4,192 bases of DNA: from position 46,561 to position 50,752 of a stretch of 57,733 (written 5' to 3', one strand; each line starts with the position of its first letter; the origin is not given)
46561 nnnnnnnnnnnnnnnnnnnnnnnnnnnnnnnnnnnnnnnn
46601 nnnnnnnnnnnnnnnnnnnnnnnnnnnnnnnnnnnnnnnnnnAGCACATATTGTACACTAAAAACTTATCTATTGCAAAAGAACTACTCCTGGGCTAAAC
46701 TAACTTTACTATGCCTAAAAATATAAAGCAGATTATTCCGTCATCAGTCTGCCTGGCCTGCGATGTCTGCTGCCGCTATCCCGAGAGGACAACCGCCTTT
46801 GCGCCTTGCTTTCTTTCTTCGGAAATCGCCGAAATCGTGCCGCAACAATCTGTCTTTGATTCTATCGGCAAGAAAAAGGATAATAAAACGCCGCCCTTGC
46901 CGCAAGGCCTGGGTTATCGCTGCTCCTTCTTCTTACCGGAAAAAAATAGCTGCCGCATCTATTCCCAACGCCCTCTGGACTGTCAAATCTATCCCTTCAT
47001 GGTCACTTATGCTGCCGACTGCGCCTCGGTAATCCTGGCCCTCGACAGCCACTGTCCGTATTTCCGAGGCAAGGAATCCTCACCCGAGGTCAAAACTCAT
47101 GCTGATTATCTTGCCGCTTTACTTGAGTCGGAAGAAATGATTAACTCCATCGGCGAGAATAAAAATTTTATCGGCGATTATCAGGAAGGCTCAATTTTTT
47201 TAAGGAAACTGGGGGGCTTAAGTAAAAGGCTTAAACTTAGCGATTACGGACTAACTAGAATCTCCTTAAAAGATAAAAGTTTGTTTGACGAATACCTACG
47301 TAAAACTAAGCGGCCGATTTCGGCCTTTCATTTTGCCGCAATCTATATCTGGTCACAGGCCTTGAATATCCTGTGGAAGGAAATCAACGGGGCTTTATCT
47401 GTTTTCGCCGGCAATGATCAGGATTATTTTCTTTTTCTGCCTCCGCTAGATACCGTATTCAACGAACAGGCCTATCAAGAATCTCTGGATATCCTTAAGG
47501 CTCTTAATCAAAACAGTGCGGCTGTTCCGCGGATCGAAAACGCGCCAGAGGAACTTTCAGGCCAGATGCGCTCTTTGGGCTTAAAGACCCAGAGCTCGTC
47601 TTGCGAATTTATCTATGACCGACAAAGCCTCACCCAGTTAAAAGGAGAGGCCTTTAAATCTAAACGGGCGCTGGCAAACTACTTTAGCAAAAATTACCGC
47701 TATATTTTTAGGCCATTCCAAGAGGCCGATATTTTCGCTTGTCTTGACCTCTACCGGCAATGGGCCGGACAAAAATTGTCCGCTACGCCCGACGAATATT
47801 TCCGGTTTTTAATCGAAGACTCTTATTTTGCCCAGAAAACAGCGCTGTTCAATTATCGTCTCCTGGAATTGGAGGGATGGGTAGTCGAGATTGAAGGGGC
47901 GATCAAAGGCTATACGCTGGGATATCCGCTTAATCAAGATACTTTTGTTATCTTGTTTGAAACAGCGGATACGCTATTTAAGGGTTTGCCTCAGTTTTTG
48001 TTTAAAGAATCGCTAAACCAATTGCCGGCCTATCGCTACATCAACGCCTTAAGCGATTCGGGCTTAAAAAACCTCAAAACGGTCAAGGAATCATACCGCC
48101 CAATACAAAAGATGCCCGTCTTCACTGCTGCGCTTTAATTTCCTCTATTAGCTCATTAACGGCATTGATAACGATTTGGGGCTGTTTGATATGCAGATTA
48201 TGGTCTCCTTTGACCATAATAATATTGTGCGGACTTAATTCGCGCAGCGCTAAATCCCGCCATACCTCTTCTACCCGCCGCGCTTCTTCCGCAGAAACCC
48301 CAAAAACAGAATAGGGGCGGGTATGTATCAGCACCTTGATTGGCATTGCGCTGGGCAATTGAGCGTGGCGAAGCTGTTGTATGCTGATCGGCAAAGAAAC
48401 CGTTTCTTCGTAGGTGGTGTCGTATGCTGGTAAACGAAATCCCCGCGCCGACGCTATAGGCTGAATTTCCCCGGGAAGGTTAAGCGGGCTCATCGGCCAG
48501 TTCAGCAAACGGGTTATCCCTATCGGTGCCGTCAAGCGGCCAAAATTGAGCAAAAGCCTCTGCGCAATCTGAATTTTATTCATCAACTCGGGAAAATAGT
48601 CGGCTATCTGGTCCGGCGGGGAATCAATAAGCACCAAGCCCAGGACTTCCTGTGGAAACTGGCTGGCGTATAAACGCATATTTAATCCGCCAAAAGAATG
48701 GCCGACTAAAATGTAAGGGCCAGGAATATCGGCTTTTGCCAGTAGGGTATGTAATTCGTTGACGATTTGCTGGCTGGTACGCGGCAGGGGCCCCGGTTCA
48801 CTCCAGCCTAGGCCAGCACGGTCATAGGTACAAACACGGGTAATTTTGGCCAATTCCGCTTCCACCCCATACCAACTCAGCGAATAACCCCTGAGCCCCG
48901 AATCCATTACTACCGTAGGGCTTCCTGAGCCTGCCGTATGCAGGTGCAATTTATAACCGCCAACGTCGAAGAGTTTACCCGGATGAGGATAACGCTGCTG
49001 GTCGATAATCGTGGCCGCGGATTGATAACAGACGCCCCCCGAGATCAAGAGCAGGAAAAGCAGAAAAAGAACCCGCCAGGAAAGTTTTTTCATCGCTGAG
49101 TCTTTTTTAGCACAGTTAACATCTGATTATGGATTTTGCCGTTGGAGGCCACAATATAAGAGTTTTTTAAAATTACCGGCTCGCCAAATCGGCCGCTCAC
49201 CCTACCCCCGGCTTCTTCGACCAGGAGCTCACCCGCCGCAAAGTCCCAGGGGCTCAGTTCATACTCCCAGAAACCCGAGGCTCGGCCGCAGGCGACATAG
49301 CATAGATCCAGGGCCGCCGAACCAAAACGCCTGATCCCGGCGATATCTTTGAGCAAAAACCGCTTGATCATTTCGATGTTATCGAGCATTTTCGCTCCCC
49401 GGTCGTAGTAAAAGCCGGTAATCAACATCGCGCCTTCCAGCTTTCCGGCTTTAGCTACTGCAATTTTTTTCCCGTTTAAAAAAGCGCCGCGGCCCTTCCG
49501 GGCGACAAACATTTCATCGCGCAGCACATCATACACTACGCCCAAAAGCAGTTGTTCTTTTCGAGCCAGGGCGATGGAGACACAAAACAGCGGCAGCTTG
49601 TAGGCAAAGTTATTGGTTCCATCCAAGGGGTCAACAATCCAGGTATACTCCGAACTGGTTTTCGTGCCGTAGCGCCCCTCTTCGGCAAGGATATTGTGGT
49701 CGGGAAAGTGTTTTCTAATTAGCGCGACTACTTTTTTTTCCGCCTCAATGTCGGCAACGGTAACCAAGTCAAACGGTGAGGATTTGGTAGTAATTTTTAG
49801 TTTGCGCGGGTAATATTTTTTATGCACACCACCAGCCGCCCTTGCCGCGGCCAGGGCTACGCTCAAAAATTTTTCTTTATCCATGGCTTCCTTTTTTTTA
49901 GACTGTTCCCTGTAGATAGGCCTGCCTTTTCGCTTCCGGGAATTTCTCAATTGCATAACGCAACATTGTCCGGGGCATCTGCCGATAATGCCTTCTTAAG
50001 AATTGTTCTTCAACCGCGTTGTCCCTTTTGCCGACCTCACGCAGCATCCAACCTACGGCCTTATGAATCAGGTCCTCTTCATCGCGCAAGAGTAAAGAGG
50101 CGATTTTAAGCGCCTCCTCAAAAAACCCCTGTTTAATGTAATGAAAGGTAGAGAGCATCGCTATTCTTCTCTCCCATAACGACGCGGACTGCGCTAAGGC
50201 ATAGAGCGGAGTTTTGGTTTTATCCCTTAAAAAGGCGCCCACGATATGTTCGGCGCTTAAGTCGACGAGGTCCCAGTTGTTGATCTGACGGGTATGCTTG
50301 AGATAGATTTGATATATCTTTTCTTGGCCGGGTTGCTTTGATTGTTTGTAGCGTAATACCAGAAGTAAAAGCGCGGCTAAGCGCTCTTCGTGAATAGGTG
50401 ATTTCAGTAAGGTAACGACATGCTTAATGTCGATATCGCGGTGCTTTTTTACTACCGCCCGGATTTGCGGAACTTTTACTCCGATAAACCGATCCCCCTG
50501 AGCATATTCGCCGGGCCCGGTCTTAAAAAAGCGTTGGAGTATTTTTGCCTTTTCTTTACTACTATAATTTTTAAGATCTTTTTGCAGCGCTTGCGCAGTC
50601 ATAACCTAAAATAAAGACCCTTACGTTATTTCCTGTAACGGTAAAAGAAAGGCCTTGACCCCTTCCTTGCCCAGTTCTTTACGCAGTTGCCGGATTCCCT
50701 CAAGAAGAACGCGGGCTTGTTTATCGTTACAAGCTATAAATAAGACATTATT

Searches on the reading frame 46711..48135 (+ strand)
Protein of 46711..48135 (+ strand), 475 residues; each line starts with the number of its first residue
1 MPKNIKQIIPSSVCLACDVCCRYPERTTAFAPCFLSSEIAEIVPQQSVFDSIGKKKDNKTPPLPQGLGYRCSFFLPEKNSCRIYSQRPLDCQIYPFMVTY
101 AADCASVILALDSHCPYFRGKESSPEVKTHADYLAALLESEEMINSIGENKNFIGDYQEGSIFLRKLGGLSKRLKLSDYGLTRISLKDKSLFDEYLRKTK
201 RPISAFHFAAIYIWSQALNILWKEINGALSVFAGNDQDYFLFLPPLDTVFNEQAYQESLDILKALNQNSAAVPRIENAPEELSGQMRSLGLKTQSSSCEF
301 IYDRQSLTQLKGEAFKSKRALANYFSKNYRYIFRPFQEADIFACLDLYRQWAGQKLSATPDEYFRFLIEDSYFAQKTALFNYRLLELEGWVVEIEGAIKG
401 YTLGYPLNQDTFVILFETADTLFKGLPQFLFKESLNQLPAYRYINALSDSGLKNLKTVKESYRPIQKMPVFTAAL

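Call 10: search_protein_families(library=pfam, proteins=[window:46711-48135:+], max_evalue=0.001)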
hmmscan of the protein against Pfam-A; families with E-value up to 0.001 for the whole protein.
window:46711-48135:+ (475 aa): 2 families
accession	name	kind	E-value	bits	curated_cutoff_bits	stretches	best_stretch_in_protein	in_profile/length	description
PF09924.15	LPG_synthase_C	-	2.7e-25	89.5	27.5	1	201-473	6-297/298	Phosphatidylglycerol lysyltransferase, C-terminal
PF03692.20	CxxCxxCC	-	3.3e-07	31.4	23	1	14-104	2-73/85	Putative zinc- or iron-chelating domain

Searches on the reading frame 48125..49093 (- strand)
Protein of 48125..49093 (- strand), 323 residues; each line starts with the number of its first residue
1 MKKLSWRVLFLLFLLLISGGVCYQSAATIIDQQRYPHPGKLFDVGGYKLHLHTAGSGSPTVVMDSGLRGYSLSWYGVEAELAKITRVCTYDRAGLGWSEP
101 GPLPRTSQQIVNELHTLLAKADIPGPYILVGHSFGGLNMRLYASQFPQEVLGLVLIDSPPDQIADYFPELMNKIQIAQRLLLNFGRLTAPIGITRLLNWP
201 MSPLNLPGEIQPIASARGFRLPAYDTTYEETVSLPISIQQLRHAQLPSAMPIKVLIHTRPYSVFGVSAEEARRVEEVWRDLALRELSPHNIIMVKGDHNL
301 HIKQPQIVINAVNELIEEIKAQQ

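Call 85: search_protein_families(library=pfam, proteins=[window:48125-49093:-], max_evalue=0.00001)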
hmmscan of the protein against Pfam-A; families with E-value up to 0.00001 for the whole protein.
window:48125-49093:- (323 aa): 3 families
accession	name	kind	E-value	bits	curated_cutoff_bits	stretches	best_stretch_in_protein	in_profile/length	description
PF00561.26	Abhydrolase_1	-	2.3e-16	60.6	25.8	1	59-163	1-112/245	alpha/beta hydrolase fold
PF12697.13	Abhydrolase_6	-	1.7e-11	45.7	26.3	1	66-309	6-215/217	Alpha/beta hydrolase family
PF12146.15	Hydrolase_4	-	5.5e-06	26.3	27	1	86-167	33-117/239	Serine aminopeptidase, S33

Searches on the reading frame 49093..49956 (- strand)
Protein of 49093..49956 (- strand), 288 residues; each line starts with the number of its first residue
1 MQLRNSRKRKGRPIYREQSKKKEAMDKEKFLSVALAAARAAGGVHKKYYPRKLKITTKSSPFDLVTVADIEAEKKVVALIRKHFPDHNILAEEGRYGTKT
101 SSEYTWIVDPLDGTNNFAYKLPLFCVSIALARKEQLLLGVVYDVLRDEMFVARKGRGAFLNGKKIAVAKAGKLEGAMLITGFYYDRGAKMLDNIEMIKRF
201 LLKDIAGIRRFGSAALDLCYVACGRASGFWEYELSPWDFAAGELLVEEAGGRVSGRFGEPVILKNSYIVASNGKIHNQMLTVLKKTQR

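Call 85: search_protein_families(library=pfam, proteins=[window:49093-49956:-], max_evalue=0.00001)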
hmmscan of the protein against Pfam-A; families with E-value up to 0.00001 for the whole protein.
window:49093-49956:- (288 aa): 1 family
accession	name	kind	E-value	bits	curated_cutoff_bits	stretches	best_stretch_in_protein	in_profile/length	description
PF00459.30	Inositol_P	-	6.7e-71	239.4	27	1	26-282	1-265/271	Inositol monophosphatase family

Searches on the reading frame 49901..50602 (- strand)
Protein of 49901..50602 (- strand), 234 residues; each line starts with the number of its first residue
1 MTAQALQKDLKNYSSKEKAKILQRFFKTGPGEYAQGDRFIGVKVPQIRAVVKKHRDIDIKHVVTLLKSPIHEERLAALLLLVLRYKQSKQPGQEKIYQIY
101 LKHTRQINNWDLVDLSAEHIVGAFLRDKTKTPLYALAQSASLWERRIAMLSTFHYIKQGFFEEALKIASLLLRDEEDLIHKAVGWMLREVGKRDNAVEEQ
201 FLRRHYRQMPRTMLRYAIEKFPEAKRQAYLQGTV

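Call 85: search_protein_families(library=pfam, proteins=[window:49901-50602:-], max_evalue=0.00001)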
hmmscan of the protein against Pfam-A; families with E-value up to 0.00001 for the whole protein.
window:49901-50602:- (234 aa): 1 family
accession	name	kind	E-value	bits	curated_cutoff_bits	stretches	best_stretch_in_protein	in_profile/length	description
PF08713.17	DNA_alkylation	-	3.9e-67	226.5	21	1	6-221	1-213/213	DNA alkylation repair enzyme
